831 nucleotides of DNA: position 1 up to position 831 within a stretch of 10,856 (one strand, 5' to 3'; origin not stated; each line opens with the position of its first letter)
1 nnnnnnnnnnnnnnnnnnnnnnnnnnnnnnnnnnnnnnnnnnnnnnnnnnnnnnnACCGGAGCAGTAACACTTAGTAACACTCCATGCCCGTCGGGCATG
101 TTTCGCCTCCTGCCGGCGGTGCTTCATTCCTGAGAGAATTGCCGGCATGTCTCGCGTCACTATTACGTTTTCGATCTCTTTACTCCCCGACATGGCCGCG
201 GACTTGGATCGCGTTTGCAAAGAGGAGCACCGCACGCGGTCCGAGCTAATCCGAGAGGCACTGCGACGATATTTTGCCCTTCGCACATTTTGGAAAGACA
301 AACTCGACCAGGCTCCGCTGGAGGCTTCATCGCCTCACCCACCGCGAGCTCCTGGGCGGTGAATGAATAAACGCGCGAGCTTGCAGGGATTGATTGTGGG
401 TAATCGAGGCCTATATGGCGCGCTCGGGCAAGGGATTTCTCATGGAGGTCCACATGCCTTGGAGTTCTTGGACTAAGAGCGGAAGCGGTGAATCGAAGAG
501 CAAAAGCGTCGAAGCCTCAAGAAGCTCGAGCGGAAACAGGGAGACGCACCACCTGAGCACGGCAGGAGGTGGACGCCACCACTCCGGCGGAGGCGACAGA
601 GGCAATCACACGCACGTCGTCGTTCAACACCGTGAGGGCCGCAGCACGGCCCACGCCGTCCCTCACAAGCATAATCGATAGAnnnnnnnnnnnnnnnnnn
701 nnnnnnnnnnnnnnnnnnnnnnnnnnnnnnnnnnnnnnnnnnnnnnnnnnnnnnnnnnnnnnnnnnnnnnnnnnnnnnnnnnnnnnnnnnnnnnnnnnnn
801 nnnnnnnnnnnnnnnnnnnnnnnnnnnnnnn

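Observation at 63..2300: tRNA-Asn-proximal patch of small unknown genes plus a TA module: candidate accessory or defence islet without a visible integrase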

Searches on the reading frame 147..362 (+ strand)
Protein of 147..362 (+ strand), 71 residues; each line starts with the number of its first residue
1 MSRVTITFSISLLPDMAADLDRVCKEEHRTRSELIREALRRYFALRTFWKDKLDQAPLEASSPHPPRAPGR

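Call 6: search_protein_families(library=pfam, max_evalue=1, proteins=[window:147-362:+])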
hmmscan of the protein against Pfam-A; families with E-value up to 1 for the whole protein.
window:147-362:+ (71 aa): 3 families
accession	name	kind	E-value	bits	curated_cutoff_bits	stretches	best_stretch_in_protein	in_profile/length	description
PF01402.27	RHH_1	-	2.5e-10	40.4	20.5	1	8-42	2-36/39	Ribbon-helix-helix protein, copG family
PF07878.17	RHH_5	-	0.0091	16.2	26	1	2-36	2-32/43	CopG-like RHH_1 or ribbon-helix-helix domain, RHH_5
PF09957.15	VapB_antitoxin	-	0.1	12.9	23.4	1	28-42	21-35/47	Bacterial antitoxin of type II TA system, VapB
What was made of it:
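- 147..362 (+): 71-aa ribbon-helix-helix (CopG-type) DNA-binding protein; orphan regulator or antitoxin-like. Pfam RHH_1 E 2.5e-10 (call 6).
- Checked: RHH ORF 147-362(+): Pfam RHH_1, E 2.5e-10 (call 6).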

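Call 8: search_protein_families(library=padloc, max_evalue=1, proteins=[window:147-362:+])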
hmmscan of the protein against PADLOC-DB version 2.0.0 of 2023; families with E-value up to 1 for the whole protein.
window:147-362:+ (71 aa): 0 families

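Call 9: search_protein_families(library=phrogs, max_evalue=1, proteins=[window:147-362:+])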
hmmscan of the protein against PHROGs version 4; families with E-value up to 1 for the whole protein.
window:147-362:+ (71 aa): 9 families
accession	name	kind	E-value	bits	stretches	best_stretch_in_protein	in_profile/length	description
phrog_15666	-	unknown function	8.9e-09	36.5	1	7-53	4-50/81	-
phrog_7325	-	transcription regulation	7.8e-07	30.3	1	7-45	58-96/151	CopG-like transcriptional repressor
phrog_876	-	transcription regulation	0.0016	19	1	7-46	69-108/239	transcriptional repressor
phrog_6494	-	moron, auxiliary metabolic gene and host takeover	0.037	15.2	1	3-41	2-41/85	antitoxin from a toxin-antitoxin system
phrog_26359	-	unknown function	0.042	14.8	1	8-43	58-93/189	-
phrog_582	-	transcription regulation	0.13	13.5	1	4-45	56-97/105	Arc-like repressor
phrog_4738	-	transcription regulation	0.14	13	1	8-41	17-51/59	transcriptional repressor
phrog_497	-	moron, auxiliary metabolic gene and host takeover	0.37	11.1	1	16-42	113-139/342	toxin-antitoxin system HicB-like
phrog_38821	-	unknown function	0.47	11.6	1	8-36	8-38/56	-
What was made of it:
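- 147..362 (+): PHROG CopG-like repressor 7.8e-7 (call 9).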

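Call 10: search_protein_families(library=ncbifam, max_evalue=1, proteins=[window:147-362:+])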
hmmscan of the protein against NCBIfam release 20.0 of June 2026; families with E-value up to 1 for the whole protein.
window:147-362:+ (71 aa): 8 families
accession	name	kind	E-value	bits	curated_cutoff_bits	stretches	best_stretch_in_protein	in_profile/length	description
NF053762.1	aCcr1_fam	equivalog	1e-06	28.5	60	1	15-42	10-37/38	aCcr1 family cell cycle regulator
NF001884.0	PRK00630.1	subfamily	0.002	18.3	119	1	5-51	10-56/148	nickel responsive regulator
NF003381.0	PRK04460.1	equivalog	0.0081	16.3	105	1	5-47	4-47/139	nickel-responsive transcriptional regulator NikR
NF002815.0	PRK02967.1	equivalog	0.012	15.6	83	1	1-44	1-41/139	nickel-responsive transcriptional regulator NikR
NF048017.1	antitoxin_RelB_like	equivalog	0.014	15.6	50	1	13-43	3-33/70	type II toxin-antitoxin system RelB family antitoxin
NF002169.0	PRK01002.1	subfamily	0.021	14.8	111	1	8-50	7-49/141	nickel responsive regulator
NF041793.1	ORF56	equivalog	0.089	12.9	50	1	15-44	10-39/39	ORF56 family plasmid copy control protein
NF041551.1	YlcI_YnfO_N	subfamily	0.09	12.9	30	1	15-41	12-37/42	YlcI/YnfO family protein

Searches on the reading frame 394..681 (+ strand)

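Call 6: search_protein_families(library=pfam, max_evalue=1, proteins=[window:394-681:+])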
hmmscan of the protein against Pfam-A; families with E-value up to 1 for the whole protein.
window:394-681:+ (95 aa): 0 families

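Call 8: search_protein_families(library=padloc, max_evalue=1, proteins=[window:394-681:+])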
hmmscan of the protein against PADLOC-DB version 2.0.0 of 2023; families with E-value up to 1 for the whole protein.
window:394-681:+ (95 aa): 0 families

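Call 9: search_protein_families(library=phrogs, max_evalue=1, proteins=[window:394-681:+])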
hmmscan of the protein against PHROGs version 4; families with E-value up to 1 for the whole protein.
window:394-681:+ (95 aa): 1 family
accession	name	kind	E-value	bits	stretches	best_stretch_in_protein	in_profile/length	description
phrog_22683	-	unknown function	0.17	13.2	1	44-75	53-83/88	-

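Call 10: search_protein_families(library=ncbifam, max_evalue=1, proteins=[window:394-681:+])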
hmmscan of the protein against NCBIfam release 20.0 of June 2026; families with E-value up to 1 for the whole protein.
window:394-681:+ (95 aa): 0 families
